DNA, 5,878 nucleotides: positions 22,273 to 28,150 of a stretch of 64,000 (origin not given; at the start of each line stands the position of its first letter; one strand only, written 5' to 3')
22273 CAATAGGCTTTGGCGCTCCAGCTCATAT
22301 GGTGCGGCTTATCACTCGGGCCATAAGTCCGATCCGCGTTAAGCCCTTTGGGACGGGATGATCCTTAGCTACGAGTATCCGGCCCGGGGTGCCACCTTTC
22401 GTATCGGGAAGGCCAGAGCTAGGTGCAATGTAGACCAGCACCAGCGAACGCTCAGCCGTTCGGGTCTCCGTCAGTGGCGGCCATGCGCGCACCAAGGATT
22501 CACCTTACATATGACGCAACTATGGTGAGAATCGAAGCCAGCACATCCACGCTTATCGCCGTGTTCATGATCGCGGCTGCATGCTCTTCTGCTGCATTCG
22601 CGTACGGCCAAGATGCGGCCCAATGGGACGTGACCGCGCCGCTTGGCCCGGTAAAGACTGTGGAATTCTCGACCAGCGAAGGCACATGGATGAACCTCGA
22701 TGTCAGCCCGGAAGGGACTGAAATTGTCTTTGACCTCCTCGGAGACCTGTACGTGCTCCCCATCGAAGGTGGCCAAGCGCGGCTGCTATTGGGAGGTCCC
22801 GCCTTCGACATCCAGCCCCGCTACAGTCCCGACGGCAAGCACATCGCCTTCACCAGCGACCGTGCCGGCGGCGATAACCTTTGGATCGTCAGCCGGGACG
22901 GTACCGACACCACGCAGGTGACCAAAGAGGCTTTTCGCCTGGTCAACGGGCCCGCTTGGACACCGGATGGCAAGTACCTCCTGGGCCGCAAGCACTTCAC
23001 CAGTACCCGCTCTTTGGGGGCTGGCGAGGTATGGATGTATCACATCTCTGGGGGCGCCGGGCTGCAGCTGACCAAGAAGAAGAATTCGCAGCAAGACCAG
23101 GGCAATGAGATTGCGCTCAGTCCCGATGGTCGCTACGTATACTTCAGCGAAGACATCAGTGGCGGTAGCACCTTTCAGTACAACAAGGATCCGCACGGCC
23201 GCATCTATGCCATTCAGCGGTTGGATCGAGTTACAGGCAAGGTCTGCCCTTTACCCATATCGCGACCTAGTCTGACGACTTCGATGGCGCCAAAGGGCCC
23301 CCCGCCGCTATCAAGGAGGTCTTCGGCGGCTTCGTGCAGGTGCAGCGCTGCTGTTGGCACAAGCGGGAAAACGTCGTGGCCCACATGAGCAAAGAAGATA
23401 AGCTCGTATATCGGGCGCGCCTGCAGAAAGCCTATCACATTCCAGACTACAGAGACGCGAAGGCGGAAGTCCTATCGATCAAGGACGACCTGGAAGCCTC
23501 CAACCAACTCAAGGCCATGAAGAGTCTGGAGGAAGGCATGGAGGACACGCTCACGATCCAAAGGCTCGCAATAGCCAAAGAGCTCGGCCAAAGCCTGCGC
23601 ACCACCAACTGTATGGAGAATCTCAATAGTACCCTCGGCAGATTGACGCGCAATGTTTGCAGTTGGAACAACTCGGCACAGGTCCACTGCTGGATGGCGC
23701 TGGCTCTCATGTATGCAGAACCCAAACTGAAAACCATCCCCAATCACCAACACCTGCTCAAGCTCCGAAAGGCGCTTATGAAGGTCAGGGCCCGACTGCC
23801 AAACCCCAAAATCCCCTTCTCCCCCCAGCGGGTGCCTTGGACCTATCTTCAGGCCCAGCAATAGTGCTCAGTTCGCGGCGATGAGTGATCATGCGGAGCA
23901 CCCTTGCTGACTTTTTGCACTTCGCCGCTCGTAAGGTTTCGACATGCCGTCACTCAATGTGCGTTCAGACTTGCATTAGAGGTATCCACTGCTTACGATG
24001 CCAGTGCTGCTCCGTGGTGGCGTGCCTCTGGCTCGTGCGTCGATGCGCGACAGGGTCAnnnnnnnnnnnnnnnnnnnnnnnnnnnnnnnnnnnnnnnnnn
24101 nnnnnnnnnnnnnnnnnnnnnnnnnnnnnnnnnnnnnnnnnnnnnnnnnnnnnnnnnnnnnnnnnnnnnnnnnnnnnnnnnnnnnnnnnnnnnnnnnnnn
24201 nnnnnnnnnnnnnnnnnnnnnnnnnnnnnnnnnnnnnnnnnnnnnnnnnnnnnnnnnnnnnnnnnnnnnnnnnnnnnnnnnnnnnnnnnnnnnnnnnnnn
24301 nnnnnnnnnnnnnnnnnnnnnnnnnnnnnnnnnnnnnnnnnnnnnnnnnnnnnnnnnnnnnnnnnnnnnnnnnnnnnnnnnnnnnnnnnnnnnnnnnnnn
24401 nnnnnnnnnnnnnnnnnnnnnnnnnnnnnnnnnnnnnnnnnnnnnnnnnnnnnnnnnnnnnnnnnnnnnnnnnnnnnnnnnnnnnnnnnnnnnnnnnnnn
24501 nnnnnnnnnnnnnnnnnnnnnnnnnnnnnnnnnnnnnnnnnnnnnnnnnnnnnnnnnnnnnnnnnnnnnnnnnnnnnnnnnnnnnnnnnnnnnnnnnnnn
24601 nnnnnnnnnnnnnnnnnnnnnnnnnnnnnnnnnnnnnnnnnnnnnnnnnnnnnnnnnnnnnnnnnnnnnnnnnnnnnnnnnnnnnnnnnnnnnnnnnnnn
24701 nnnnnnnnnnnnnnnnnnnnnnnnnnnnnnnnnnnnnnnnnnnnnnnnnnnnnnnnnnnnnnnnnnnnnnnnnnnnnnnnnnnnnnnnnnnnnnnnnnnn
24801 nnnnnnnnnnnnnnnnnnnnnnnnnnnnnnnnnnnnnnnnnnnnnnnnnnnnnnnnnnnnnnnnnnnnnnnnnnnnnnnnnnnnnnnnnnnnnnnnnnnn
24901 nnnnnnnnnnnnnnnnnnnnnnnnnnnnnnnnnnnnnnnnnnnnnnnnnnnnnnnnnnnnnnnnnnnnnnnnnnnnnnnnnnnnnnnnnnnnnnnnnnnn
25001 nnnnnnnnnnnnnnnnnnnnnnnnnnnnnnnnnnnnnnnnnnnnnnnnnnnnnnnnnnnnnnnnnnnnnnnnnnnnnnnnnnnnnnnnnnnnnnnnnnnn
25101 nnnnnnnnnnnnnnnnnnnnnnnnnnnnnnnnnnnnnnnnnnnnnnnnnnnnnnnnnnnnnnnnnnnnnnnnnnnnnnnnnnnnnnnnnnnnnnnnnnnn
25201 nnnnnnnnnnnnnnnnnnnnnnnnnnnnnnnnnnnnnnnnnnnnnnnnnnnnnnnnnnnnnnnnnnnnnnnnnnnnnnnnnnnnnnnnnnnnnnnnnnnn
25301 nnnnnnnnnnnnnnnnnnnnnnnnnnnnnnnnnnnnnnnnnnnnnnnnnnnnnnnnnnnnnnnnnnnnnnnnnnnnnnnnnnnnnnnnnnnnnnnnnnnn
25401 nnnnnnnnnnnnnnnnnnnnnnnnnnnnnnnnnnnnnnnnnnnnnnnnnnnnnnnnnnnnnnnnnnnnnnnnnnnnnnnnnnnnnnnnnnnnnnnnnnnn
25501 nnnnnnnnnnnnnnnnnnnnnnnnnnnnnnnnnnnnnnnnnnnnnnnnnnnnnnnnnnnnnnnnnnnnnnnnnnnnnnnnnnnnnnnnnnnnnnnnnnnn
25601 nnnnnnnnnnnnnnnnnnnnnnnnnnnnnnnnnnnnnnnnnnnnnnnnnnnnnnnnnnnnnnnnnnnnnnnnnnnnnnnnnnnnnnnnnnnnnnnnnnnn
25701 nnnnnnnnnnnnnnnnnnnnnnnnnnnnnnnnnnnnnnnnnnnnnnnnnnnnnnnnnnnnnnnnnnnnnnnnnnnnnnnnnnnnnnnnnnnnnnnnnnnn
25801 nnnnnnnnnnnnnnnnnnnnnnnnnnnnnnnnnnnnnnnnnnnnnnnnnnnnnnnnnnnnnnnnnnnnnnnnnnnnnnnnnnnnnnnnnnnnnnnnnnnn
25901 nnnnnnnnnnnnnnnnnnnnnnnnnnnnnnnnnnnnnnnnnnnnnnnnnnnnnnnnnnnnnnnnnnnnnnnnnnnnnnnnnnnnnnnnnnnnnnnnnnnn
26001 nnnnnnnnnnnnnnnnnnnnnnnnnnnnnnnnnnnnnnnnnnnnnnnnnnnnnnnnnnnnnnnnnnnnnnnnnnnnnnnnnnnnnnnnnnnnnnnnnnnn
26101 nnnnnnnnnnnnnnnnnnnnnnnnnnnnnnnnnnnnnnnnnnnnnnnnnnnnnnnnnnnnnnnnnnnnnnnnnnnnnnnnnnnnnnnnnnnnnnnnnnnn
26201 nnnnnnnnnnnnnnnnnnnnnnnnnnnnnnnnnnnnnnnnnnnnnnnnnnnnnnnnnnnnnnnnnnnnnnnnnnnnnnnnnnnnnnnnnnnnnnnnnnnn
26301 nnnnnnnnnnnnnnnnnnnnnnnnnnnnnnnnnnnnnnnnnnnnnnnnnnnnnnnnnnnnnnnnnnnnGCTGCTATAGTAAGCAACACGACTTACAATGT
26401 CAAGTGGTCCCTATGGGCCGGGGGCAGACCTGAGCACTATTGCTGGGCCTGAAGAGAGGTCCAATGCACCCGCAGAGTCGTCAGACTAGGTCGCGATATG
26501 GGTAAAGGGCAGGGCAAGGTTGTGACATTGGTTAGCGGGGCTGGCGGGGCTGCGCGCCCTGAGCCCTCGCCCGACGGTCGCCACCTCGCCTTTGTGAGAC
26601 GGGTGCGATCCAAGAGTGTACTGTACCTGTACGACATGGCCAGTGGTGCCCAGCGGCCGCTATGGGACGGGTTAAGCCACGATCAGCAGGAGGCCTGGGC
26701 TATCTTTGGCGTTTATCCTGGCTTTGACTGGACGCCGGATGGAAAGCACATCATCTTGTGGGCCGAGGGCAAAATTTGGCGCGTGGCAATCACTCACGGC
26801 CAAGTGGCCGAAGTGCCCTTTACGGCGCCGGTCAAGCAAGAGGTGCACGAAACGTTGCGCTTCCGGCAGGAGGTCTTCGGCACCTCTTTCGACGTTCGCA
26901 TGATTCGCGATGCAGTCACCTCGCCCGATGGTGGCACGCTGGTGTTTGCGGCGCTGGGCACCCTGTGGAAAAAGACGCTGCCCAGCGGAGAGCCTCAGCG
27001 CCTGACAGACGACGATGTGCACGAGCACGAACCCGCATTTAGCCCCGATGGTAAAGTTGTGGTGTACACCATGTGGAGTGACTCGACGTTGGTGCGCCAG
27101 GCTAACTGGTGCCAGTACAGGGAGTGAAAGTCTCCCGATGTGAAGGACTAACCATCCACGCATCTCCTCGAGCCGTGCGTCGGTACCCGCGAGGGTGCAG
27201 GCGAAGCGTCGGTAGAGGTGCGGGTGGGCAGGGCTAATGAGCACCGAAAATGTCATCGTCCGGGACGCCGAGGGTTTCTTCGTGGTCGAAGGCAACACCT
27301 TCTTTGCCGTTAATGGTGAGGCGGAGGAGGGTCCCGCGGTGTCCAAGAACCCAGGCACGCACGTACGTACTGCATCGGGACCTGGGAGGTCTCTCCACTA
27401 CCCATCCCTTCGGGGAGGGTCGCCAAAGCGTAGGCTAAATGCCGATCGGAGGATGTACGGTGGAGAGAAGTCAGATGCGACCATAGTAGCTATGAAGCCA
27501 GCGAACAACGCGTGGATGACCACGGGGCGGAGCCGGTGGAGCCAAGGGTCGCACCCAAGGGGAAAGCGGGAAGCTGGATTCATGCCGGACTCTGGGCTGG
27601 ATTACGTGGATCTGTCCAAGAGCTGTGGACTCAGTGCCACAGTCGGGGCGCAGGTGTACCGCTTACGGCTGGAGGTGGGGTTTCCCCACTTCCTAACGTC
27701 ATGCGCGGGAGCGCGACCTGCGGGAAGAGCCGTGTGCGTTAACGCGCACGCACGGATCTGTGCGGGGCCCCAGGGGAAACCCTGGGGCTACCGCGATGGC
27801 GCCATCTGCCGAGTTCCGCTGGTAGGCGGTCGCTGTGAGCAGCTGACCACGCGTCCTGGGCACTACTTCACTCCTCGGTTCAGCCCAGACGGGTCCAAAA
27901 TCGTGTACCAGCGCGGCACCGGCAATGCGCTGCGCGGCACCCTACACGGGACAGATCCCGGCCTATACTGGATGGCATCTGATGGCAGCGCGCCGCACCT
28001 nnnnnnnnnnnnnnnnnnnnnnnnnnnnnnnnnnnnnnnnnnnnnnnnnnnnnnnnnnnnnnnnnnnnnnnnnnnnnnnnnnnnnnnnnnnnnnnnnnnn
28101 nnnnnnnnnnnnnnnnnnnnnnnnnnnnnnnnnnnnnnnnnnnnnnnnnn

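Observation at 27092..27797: ORF-less group II intron sitting in frame inside a conserved enzyme gene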

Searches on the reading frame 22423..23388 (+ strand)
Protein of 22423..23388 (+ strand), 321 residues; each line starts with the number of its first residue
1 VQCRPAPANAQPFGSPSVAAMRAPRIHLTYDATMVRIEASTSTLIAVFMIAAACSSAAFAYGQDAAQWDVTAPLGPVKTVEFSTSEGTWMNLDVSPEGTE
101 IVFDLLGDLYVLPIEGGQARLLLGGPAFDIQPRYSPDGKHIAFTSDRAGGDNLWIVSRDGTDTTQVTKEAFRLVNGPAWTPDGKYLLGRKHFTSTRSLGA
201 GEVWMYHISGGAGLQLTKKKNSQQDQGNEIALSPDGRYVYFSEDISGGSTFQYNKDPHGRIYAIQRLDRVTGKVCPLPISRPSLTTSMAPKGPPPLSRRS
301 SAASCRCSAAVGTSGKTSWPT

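Call 7: search_protein_families(library=pfam, proteins=[window:22423-23388:+])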
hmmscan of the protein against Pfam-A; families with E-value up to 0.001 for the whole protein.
window:22423-23388:+ (321 aa): 3 families
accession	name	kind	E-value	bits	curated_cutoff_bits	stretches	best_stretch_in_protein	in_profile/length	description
PF07676.18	PD40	-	1e-18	67.2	20.9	1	125-155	7-38/38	WD40-like Beta Propeller Repeat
PF00930.27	DPPIV_N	-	4.4e-06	26.1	22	0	131-176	47-89/354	Dipeptidyl peptidase IV (DPP IV) N-terminal region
PF25174.1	Beta-prop_THOC3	-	0.00025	20.6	305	0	129-239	91-186/272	THOC3 beta-propeller domain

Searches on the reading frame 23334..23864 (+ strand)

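Call 7: search_protein_families(library=pfam, proteins=[window:23334-23864:+])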
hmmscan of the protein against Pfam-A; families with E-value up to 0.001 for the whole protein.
window:23334-23864:+ (176 aa): 1 family
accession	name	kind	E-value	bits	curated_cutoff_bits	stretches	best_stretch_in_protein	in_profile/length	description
PF00872.24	Transposase_mut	-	6.8e-12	45.4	21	1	2-118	249-362/379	Transposase, Mutator family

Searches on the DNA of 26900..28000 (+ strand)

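Call 11: search_rna_families(source=window, start=26900, end=28000, threshold=evalue, max_evalue=1)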
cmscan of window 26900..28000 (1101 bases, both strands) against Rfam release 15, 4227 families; matches with E-value up to 1: 3.
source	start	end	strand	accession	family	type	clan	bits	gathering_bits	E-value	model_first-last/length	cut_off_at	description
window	27127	27351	+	RF02005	group-II-D1D4-6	Intron;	CL00102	167.9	49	1.8e-50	1-225/225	no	Group II catalytic intron D1-D4-6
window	27725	27797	+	RF00029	Intron_gpII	Intron;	-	40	40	3.7e-06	1-77/77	no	Group II catalytic intron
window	27578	27656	+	RF00691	mir-146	Gene; miRNA;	-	20.3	50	0.16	1-90/90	no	mir-146 microRNA precursor family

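Call 15: search_dna_similar(query=window:27092-27797:+, collection=plasmids, mode=distant, max_rows=25)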
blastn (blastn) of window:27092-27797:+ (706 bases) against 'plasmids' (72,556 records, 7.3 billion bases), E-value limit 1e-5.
Records with a match: 80; places in all: 116; records where one place covers at least 80% of the query: 0.
Best place of each record, by identity: 80-90% 8; 60-80% 72.
By first word of the organism name: Ralstonia 23; Rhizobium 15; Sinorhizobium 14; Agrobacterium 6; Cupriavidus 4; Mesorhizobium 4; Paraburkholderia 3; Methylocystis 2; Burkholderia 2; Neorhizobium 2; and 5 more.
By predicted mobility (MOB-suite, as given by PLSDB): conjugative 34; mobilizable 28; non-mobilizable 18.
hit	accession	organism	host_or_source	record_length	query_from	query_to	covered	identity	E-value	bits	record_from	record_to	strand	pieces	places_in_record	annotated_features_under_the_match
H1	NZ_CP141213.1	Sinorhizobium meliloti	alfalfa,Isolate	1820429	33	478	63%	66.9%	2e-13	84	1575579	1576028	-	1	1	none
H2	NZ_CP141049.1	Microvirga lotononidis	-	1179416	33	477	63%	66.8%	6e-14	87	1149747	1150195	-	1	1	none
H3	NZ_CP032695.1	Rhizobium jaguaris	Calliandra grandiflora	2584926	51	478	35%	73.9%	4e-10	141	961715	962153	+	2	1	none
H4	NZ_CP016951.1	Cupriavidus taiwanensis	Mimosa,single cell,nodules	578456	52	313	37%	67.0%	2e-6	62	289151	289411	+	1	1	ltrA: group II intron reverse transcriptase/maturase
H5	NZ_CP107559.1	Methylocystis sp. MJC1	whole organism,Alpine Peat Bogs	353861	50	478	33%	73.0%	7e-7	124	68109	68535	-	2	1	ltrA: group II intron reverse transcriptase/maturase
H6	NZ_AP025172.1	Cupriavidus sp. P-10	-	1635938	258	479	31%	69.6%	7e-13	83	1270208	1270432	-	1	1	none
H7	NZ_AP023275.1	Agrobacterium vitis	Vitis vinifera,grapevine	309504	49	476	28%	76.3%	3e-11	137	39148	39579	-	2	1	ltrA: group II intron reverse transcriptase/maturase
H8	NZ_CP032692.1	Rhizobium sp. CCGE532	Phaseolus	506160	75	478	23%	78.4%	2e-6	123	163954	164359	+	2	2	ltrA: group II intron reverse transcriptase/maturase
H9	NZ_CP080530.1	Mesorhizobium sp. AR02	Oxytropis sp.,Cell culture,root nodule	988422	33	204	24%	70.8%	2e-7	64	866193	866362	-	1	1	none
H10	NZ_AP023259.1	Mesorhizobium sp. L-2-11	Lotus japonicus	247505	33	204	24%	70.8%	2e-7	64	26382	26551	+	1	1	none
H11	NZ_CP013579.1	Rhizobium phaseoli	Phaseolus vulgaris,Whole ...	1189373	358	479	17%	77.0%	1e-15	92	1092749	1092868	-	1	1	record has no annotation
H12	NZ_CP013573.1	Rhizobium phaseoli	Phaseolus vulgaris,Whole ...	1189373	358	479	17%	77.0%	1e-15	92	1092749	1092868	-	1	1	record has no annotation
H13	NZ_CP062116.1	Aminobacter sp. SR38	bacterial pure culture,soil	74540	358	477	17%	77.5%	2e-14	89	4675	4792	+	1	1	ltrA: group II intron reverse transcriptase/maturase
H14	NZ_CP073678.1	Cupriavidus sp. KK10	Isolate,A bacterial consortium from ...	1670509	358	479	17%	75.4%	7e-13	83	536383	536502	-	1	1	none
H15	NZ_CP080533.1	Mesorhizobium sp. AR02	Oxytropis sp.,Cell culture,root nodule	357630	358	478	17%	75.2%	3e-12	82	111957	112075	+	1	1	none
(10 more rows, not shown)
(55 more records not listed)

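Call 16: get_annotated_region(hit=H7, flank=3000)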
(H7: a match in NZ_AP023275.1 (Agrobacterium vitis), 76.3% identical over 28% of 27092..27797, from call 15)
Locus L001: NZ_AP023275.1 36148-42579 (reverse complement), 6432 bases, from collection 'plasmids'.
description: Agrobacterium vitis strain VAR06-30 plasmid pRvVAR0630b, complete sequence
organism: Agrobacterium vitis (NCBI taxid 373)
taxonomy: Bacteria; Pseudomonadota; Alphaproteobacteria; Hyphomicrobiales; Rhizobiaceae; Agrobacterium; Agrobacterium vitis
host: -; source: Vitis vinifera,grapevine; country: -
typing (MOB-suite, as given by PLSDB): conjugative; replicon rep_cluster_593; relaxase MOBQ; mating-pair formation MPF_T
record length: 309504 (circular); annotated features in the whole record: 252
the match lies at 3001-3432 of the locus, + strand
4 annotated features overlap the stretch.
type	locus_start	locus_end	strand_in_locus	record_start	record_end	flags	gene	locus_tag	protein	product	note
CDS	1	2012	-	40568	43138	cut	-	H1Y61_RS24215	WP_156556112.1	HWE histidine kinase domain-containing protein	-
CDS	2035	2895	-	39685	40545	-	-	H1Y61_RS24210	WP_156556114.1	AraC family transcriptional regulator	-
CDS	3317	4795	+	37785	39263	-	ltrA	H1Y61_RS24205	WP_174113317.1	group II intron reverse transcriptase/maturase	GO:0000373 - Group II intron splicing [Evidence IEA]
CDS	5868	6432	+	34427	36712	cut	-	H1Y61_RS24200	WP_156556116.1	methyl-accepting chemotaxis protein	GO:0007165 - signal transduction [Evidence IEA]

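Call 17: get_annotated_region(hit=H5, flank=3000)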
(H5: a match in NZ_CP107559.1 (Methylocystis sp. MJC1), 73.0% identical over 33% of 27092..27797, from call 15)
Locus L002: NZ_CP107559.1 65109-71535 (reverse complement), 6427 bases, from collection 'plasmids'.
description: Methylocystis sp. MJC1 plasmid unnamed1, complete sequence
organism: Methylocystis sp. MJC1 (NCBI taxid 2654282)
taxonomy: Bacteria; Pseudomonadota; Alphaproteobacteria; Hyphomicrobiales; Methylocystaceae; Methylocystis; Methylocystis sp. MJC1
host: -; source: whole organism,Alpine Peat Bogs; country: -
typing (MOB-suite, as given by PLSDB): non-mobilizable
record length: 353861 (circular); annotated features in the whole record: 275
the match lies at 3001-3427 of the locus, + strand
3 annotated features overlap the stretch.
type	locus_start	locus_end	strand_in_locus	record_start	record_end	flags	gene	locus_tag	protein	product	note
CDS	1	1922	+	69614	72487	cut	-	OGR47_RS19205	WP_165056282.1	discoidin domain-containing protein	-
CDS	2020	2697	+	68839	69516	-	-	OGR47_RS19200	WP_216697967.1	IS6 family transposase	-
CDS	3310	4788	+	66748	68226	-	ltrA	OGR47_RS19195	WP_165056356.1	group II intron reverse transcriptase/maturase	GO:0000373 - Group II intron splicing [Evidence IEA]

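Call 18: get_annotated_region(hit=H1, flank=3000)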
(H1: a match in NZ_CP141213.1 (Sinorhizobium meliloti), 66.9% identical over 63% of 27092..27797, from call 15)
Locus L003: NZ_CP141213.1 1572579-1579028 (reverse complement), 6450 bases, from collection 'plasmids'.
description: Sinorhizobium meliloti strain LMB1 plasmid pA, complete sequence
organism: Sinorhizobium meliloti (NCBI taxid 382)
taxonomy: Bacteria; Pseudomonadota; Alphaproteobacteria; Hyphomicrobiales; Rhizobiaceae; Sinorhizobium; Sinorhizobium meliloti
host: -; source: alfalfa,Isolate; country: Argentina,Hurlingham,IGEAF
typing (MOB-suite, as given by PLSDB): conjugative; relaxase MOBQ; mating-pair formation MPF_T
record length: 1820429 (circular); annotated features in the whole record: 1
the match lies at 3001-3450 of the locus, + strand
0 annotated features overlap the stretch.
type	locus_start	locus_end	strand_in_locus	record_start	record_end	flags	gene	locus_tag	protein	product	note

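Call 19: search_rna_families(sources=[L001, L002, L003], threshold=gathering)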
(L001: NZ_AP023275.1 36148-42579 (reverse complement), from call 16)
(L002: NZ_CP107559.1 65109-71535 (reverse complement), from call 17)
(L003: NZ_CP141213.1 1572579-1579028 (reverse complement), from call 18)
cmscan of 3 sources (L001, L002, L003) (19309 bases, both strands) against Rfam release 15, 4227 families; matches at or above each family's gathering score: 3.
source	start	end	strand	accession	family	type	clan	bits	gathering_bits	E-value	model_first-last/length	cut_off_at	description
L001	2988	3209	+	RF02005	group-II-D1D4-6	Intron;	CL00102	189.8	49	3.3e-56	1-225/225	no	Group II catalytic intron D1-D4-6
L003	3004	3223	+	RF02005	group-II-D1D4-6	Intron;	CL00102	189.4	49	4.5e-56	1-225/225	no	Group II catalytic intron D1-D4-6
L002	2987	3207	+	RF02005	group-II-D1D4-6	Intron;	CL00102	182.2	49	8.4e-54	1-225/225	no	Group II catalytic intron D1-D4-6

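Call 71: search_rna_families(sources=[L039, L040, L041, L042, L043], threshold=gathering)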
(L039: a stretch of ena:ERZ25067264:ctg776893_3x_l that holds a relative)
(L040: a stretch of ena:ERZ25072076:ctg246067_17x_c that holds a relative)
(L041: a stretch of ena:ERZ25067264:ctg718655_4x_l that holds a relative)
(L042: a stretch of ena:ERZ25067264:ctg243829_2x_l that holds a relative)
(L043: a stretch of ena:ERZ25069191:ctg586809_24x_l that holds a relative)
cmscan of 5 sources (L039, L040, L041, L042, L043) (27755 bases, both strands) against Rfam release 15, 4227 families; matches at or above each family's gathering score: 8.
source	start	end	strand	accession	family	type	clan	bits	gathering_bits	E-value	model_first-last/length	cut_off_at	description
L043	3338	3562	+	RF02005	group-II-D1D4-6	Intron;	CL00102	171.9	49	2.4e-50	1-225/225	no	Group II catalytic intron D1-D4-6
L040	2988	3211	+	RF02005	group-II-D1D4-6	Intron;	CL00102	164.1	49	7.5e-48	1-225/225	no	Group II catalytic intron D1-D4-6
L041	633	856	+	RF02005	group-II-D1D4-6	Intron;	CL00102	164.1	49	7.5e-48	1-225/225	no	Group II catalytic intron D1-D4-6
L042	2102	2325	+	RF02005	group-II-D1D4-6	Intron;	CL00102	164.1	49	7.5e-48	1-225/225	no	Group II catalytic intron D1-D4-6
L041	1639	1862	+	RF02005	group-II-D1D4-6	Intron;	CL00102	163.6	49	1.1e-47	1-225/225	no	Group II catalytic intron D1-D4-6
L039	2988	3211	+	RF02005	group-II-D1D4-6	Intron;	CL00102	159.1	49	2.9e-46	1-225/225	no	Group II catalytic intron D1-D4-6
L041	1347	1516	+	RF02001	group-II-D1D4-3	Intron;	CL00102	138.2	32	7.7e-29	1-170/170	no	Group II catalytic intron D1-D4-3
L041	2517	2589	+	RF00029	Intron_gpII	Intron;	-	46.7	40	2.2e-06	1-77/77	no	Group II catalytic intron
